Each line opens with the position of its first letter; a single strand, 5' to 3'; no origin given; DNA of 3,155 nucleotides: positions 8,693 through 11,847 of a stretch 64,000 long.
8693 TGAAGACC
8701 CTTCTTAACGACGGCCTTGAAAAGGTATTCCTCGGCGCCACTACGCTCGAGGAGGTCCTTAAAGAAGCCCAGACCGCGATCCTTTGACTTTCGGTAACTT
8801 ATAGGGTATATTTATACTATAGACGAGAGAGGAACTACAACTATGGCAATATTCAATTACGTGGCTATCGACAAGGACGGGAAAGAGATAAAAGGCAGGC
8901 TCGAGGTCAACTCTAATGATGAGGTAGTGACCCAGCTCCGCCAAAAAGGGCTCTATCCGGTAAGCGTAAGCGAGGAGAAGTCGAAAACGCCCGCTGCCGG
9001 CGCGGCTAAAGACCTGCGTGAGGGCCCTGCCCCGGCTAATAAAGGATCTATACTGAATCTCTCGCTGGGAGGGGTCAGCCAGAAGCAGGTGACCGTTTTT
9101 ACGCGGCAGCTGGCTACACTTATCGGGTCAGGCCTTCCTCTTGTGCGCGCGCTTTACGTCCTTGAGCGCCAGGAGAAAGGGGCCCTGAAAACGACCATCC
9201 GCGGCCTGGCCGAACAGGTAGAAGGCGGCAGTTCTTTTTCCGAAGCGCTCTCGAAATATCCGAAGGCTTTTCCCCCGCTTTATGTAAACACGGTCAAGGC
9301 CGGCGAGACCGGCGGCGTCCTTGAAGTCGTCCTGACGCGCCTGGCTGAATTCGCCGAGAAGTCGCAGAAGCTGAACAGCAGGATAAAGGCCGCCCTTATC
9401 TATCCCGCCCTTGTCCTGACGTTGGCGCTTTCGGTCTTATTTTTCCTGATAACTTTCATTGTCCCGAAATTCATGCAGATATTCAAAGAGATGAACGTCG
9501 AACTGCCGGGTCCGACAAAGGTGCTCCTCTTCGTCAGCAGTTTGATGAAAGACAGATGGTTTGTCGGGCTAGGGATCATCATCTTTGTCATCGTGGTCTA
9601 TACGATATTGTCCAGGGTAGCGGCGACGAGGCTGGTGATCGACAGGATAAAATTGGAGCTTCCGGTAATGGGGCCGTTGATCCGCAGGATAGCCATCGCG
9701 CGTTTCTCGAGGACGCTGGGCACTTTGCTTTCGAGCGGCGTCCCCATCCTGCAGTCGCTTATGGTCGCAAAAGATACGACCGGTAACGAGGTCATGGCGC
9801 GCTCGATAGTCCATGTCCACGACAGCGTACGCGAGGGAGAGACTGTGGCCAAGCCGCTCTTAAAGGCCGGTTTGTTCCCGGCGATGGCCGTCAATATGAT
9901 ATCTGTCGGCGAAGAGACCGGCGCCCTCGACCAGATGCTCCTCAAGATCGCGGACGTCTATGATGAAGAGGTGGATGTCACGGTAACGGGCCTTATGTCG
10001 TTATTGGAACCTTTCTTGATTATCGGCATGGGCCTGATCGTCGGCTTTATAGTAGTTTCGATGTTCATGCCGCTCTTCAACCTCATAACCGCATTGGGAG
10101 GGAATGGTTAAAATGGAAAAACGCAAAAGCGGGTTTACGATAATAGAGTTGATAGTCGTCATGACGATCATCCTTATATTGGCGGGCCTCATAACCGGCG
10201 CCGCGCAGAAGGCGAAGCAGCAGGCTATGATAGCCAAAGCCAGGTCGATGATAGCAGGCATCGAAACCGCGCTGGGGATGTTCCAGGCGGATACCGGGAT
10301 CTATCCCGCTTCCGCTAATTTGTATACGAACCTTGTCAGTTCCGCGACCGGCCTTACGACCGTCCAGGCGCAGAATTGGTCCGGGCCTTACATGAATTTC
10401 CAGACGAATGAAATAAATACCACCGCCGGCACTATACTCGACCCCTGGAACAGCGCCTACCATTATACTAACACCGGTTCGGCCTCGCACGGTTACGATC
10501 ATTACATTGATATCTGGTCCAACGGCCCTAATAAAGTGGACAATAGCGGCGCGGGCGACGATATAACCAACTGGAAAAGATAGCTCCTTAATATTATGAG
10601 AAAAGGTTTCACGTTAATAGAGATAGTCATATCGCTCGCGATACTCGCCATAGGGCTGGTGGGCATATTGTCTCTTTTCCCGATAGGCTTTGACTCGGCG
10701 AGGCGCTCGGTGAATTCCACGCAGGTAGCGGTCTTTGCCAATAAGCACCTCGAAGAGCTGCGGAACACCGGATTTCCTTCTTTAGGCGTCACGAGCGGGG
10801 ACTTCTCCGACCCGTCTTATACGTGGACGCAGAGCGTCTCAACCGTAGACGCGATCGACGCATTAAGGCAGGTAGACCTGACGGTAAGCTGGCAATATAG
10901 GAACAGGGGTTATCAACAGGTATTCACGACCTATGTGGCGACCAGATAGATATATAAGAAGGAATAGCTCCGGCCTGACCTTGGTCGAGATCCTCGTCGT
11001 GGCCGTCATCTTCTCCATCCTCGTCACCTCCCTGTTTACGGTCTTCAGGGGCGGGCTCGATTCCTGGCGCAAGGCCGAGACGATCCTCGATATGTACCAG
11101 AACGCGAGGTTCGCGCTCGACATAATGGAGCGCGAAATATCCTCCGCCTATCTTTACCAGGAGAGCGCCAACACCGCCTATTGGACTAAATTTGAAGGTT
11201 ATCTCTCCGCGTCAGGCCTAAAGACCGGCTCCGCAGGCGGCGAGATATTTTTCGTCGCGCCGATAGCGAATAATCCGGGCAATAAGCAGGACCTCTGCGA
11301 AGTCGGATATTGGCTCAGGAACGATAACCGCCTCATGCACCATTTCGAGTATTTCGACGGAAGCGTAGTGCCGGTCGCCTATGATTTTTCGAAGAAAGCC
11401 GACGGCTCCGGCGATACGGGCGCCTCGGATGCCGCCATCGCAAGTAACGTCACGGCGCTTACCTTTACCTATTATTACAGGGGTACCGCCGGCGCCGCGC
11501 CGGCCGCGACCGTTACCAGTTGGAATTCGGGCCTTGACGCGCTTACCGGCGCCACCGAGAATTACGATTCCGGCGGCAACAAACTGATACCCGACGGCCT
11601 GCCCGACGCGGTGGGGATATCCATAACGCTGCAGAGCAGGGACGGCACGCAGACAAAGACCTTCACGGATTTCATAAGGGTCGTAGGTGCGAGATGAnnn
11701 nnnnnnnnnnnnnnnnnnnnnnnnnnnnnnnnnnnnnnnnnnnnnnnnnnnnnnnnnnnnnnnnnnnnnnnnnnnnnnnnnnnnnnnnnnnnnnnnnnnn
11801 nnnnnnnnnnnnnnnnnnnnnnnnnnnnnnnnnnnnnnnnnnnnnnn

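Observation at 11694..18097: Two paralogous giant GspK-like tip pseudopilins, one with a PA14 lectin-type domain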

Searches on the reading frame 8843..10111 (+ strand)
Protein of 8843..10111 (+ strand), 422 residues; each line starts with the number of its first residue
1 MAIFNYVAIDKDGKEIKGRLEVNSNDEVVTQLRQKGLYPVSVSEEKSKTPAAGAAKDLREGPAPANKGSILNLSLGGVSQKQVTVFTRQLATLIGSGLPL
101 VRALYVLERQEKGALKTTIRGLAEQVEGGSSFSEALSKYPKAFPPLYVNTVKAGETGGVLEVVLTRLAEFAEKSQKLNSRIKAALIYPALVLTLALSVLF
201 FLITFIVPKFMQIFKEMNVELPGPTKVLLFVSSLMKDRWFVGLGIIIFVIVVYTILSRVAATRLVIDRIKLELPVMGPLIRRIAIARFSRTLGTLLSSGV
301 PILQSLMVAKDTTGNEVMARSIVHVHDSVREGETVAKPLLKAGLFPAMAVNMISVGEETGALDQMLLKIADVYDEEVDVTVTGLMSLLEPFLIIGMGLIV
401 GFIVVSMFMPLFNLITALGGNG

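Call 39: search_protein_families(library=pfam, proteins=[window:8843-10111:+], max_evalue=0.01)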
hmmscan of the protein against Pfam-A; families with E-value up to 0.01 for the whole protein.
window:8843-10111:+ (422 aa): 1 family
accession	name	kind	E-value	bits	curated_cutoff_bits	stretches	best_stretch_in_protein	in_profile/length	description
PF00482.28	T2SSF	-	2e-59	199.4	25.2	2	86-208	1-125/125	Type II secretion system (T2SS), protein F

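Call 77: search_protein_families(library=ncbifam, proteins=[window:8843-10111:+], max_evalue=0.00001)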
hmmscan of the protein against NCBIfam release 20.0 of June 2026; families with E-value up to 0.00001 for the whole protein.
window:8843-10111:+ (422 aa): 6 families
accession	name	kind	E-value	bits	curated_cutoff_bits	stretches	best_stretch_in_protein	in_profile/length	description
TIGR02120.1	GspF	equivalog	1e-122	410.2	424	1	4-414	1-397/401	type II secretion system inner membrane protein GspF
NF052607.1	T4PiliAsmPilCThrm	equivalog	3.4e-117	391.9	700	1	1-418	1-404/406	type IV pilus assembly protein PilC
NF052606.1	T4PiliAsmPilCMyx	equivalog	4.6e-113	378.2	700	1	2-417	20-417/419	type IV pilus assembly protein PilC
NF047826.1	T3SSXpsF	equivalog_domain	1.4e-91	307.3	650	1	1-419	1-405/405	type II secretion system protein XpsF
NF007861.0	PRK10573.1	equivalog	1.4e-82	277.9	401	1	80-420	58-400/401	protein transport protein HofC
NF041012.2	T4P_ComGB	equivalog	4.5e-41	141.3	240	1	84-415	4-331/332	competence type IV pilus assembly protein ComGB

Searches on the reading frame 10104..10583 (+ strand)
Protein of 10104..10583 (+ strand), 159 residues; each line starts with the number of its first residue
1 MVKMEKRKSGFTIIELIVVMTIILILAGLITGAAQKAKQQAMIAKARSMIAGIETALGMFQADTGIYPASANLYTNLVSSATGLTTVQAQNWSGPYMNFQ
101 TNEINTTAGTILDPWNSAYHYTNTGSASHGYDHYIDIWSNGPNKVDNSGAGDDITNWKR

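Call 4: search_protein_families(library=pfam, proteins=[window:10104-10583:+], max_evalue=1)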
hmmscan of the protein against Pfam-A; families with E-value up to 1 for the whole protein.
window:10104-10583:+ (159 aa): 4 families
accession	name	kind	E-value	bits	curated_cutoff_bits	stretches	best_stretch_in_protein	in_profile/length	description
PF08334.16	T2SSG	-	7e-14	52.2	21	1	37-157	5-108/108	Type II secretion system (T2SS), protein G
PF07963.17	N_methyl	-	3.2e-07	30.1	21.2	1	6-30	2-26/27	Prokaryotic N-terminal methylation motif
PF13800.11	Sigma_reg_N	-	0.12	13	26.3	1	1-41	3-44/91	Sigma factor regulator N-terminal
PF24365.1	DUF7521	-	0.18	12.6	27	1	16-53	1-38/82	Family of unknown function (DUF7521)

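Call 5: search_protein_families(library=ncbifam, proteins=[window:10104-10583:+], max_evalue=1)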
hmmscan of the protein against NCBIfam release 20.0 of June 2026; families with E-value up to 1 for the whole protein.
window:10104-10583:+ (159 aa): 13 families
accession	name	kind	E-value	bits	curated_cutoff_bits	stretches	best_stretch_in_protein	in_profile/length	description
TIGR01710.1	typeII_sec_gspG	equivalog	1.4e-20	73.7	88.85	1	9-158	1-134/134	type II secretion system major pseudopilin GspG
TIGR01708.2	typeII_sec_gspH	equivalog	2.6e-06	27.5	80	1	9-56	2-50/169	type II secretion system minor pseudopilin GspH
TIGR02532.1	IV_pilin_GFxxxE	domain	6.7e-06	25.7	16.3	1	9-30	2-23/24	prepilin-type N-terminal cleavage/methylation domain-containing protein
NF007862.0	PRK10574.1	equivalog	0.00013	22.1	138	1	7-61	3-57/145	prepilin peptidase-dependent pilin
NF007800.0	PRK10506.1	equivalog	0.00015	21.6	158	1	4-44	4-44/163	prepilin peptidase-dependent protein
NF040999.1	pilin_ComGC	equivalog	0.00019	21.5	75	1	9-76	2-69/84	competence type IV pilus major pilin ComGC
NF041775.1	typeIV_PilA_Myxo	equivalog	0.00072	19.6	400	1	3-80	5-92/214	type IV pilin protein PilA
NF040982.1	ComGD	equivalog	0.003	18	70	1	9-40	2-33/139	competence type IV pilus minor pilin ComGD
NF041013.1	T4P_ComGE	equivalog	0.0041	17.2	49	1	6-46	1-41/83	competence type IV pilus minor pilin ComGE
NF041002.1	pilin_ComGF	equivalog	0.011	16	80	1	9-40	2-33/139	competence type IV pilus minor pilin ComGF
TIGR02596.1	TIGR02596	subfamily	0.015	15.4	70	1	11-57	1-48/196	Verru_Chthon cassette protein D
TIGR02599.1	TIGR02599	subfamily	0.048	12.9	256.5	1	10-48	1-39/361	Verru_Chthon cassette protein C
NF007660.0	PRK10332.1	equivalog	0.36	11.4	86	1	4-43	4-42/107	prepilin-type N-terminal cleavage/methylation domain-containing protein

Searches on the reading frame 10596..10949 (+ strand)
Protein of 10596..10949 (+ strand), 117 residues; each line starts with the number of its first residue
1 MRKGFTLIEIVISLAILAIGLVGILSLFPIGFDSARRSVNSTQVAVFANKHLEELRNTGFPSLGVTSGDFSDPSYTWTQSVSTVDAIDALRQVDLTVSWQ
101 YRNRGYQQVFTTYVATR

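Call 4: search_protein_families(library=pfam, proteins=[window:10596-10949:+], max_evalue=1)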
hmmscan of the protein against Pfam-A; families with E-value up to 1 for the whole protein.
window:10596-10949:+ (117 aa): 1 family
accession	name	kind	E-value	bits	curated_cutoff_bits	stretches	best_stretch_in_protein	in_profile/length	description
PF07963.17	N_methyl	-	1.8e-07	30.8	21.2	1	2-25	4-27/27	Prokaryotic N-terminal methylation motif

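Call 5: search_protein_families(library=ncbifam, proteins=[window:10596-10949:+], max_evalue=1)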
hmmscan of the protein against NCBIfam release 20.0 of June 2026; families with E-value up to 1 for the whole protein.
window:10596-10949:+ (117 aa): 16 families
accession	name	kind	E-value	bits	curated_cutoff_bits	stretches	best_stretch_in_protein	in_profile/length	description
TIGR02598.1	TIGR02598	subfamily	3.9e-08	33.6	51.4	1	4-62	1-59/151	Verru_Chthon cassette protein B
NF047828.1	T3SSXpsI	equivalog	7.5e-08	32.5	150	1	3-83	2-82/132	type II secretion system protein XpsI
TIGR02523.1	type_IV_pilV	equivalog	2.5e-07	31.2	52.2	1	3-57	2-56/139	type IV pilus modification protein PilV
TIGR02532.1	IV_pilin_GFxxxE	domain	5.2e-07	29.2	16.3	1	2-24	1-23/24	prepilin-type N-terminal cleavage/methylation domain-containing protein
TIGR01707.1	gspI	equivalog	7.6e-07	29.6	44.35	1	4-99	1-98/101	type II secretion system minor pseudopilin GspI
NF041002.1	pilin_ComGF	equivalog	3.5e-05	24.1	80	1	3-62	2-62/139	competence type IV pilus minor pilin ComGF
NF041013.1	T4P_ComGE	equivalog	0.00014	21.9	49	1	3-51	4-52/83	competence type IV pilus minor pilin ComGE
TIGR01708.2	typeII_sec_gspH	equivalog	0.012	15.6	80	1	3-29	2-28/169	type II secretion system minor pseudopilin GspH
TIGR01710.1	typeII_sec_gspG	equivalog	0.036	14.1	88.85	1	3-50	1-48/134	type II secretion system major pseudopilin GspG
NF007848.0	PRK10557.1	equivalog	0.042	13.1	120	1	2-30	10-38/192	prepilin peptidase-dependent protein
NF007862.0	PRK10574.1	equivalog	0.069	13.3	138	1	2-19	4-21/145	prepilin peptidase-dependent pilin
NF040982.1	ComGD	equivalog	0.07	13.5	70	1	3-29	2-28/139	competence type IV pilus minor pilin ComGD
TIGR02599.1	TIGR02599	subfamily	0.075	12.2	256.5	1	4-24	1-21/361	Verru_Chthon cassette protein C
TIGR01711.1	gspJ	equivalog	0.11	12.3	64.85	1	3-28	1-26/192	type II secretion system minor pseudopilin GspJ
NF009148.0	PRK12496.1-5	equivalog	0.16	11.8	243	1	89-115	114-140/163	hypothetical protein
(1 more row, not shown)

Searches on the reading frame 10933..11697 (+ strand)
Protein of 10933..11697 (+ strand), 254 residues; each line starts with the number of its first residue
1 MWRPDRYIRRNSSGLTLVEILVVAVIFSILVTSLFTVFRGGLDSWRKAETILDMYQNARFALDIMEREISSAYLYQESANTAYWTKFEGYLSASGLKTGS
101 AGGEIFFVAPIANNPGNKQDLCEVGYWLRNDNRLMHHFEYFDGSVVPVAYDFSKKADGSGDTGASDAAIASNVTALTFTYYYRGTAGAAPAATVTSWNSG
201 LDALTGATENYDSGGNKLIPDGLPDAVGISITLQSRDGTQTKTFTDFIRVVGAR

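Call 4: search_protein_families(library=pfam, proteins=[window:10933-11697:+], max_evalue=1)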
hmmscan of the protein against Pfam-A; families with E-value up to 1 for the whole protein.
window:10933-11697:+ (254 aa): 1 family
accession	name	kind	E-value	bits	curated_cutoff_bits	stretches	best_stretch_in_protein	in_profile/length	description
PF07963.17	N_methyl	-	1e-06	28.5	21.2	1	9-34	1-26/27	Prokaryotic N-terminal methylation motif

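Call 5: search_protein_families(library=ncbifam, proteins=[window:10933-11697:+], max_evalue=1)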
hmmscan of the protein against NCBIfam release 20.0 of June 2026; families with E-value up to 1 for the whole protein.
window:10933-11697:+ (254 aa): 11 families
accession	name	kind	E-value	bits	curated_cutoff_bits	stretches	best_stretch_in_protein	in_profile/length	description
TIGR02599.1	TIGR02599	subfamily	3.4e-07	29.8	256.5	1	14-75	1-62/361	Verru_Chthon cassette protein C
NF038304.1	EPS_HpsC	equivalog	1.3e-05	24.9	200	1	8-79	16-88/318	hormogonium polysaccharide secretion pseudopilin HpsC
TIGR01711.1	gspJ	equivalog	0.0011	18.8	64.85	1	14-141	2-129/192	type II secretion system minor pseudopilin GspJ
NF007800.0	PRK10506.1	equivalog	0.0012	18.7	158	1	10-77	6-66/163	prepilin peptidase-dependent protein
TIGR02532.1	IV_pilin_GFxxxE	domain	0.003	17.3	16.3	1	13-32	2-21/24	prepilin-type N-terminal cleavage/methylation domain-containing protein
TIGR01708.2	typeII_sec_gspH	equivalog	0.063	13.3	80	1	12-39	1-28/169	type II secretion system minor pseudopilin GspH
TIGR01710.1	typeII_sec_gspG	equivalog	0.082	12.9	88.85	1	14-53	2-41/134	type II secretion system major pseudopilin GspG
NF040982.1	ComGD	equivalog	0.1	13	70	1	13-38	2-26/139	competence type IV pilus minor pilin ComGD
TIGR02523.1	type_IV_pilV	equivalog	0.12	12.8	52.2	1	13-93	2-79/139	type IV pilus modification protein PilV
TIGR01707.1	gspI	equivalog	0.14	12.7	44.35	1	14-40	1-27/101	type II secretion system minor pseudopilin GspI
NF041013.1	T4P_ComGE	equivalog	0.17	12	49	1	11-39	2-30/83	competence type IV pilus minor pilin ComGE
